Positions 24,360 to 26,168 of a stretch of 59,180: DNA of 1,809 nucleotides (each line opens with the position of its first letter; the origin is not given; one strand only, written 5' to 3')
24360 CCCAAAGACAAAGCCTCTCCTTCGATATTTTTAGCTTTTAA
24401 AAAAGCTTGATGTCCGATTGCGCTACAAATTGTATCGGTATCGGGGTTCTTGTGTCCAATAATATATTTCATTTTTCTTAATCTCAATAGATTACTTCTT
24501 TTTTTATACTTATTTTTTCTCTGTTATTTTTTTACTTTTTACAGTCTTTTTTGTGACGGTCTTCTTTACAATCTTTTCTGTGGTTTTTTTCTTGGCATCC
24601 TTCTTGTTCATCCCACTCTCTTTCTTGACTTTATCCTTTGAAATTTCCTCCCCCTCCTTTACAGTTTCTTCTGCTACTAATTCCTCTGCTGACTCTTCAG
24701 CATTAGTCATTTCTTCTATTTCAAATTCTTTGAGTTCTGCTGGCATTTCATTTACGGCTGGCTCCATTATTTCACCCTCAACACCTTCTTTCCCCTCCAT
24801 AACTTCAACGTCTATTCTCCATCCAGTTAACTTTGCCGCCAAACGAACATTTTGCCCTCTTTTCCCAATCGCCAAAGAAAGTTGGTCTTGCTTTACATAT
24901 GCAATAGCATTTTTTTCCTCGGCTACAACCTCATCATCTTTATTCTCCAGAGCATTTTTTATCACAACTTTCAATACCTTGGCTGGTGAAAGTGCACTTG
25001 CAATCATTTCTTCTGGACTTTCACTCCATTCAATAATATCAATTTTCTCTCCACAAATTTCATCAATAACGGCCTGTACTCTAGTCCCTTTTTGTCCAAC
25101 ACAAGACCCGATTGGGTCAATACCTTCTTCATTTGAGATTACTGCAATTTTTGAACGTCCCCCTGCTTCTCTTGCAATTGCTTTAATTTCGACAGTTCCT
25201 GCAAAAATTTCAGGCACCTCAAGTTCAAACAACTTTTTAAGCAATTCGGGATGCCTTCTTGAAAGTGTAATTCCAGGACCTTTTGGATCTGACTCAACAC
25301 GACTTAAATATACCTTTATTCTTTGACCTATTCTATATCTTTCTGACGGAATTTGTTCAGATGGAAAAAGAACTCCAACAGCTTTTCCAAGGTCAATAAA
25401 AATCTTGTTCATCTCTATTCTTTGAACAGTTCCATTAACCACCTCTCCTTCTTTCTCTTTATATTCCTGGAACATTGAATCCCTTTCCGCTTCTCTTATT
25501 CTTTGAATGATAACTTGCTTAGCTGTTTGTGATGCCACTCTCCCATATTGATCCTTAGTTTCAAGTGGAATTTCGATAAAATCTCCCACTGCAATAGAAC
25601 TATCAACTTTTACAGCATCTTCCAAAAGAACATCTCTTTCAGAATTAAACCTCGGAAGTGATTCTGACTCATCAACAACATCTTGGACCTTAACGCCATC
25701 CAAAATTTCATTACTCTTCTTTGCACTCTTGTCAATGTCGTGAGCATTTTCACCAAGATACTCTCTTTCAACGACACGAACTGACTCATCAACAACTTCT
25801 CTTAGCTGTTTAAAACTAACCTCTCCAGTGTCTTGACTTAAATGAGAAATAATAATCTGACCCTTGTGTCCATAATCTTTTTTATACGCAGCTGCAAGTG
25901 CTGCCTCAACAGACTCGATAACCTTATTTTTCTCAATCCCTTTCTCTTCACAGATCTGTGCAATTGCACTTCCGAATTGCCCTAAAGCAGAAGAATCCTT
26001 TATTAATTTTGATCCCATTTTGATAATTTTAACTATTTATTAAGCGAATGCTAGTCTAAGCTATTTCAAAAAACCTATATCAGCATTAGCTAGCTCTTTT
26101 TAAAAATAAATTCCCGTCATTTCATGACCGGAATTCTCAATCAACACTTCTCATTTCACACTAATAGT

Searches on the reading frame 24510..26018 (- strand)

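Call 89: search_protein_families(library=pfam, proteins=[window:24510-26018:-], max_evalue=0.001)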
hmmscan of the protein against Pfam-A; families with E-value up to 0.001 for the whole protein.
window:24510-26018:- (502 aa): 4 families
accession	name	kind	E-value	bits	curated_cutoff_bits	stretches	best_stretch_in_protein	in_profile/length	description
PF13184.12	KH_5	-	2.2e-26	92.2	27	1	285-353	1-69/69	NusA-like KH domain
PF08529.16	NusA_N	-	6.9e-25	88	23.8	1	16-180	3-119/119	NusA N-terminal domain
PF00575.29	S1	-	1e-07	32.7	22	1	189-247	3-68/74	S1 RNA binding domain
PF23095.1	KH_NusA_C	-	9.9e-05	22.8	34.2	1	371-404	1-34/59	Transcription termination/antitermination protein NusA, KH domain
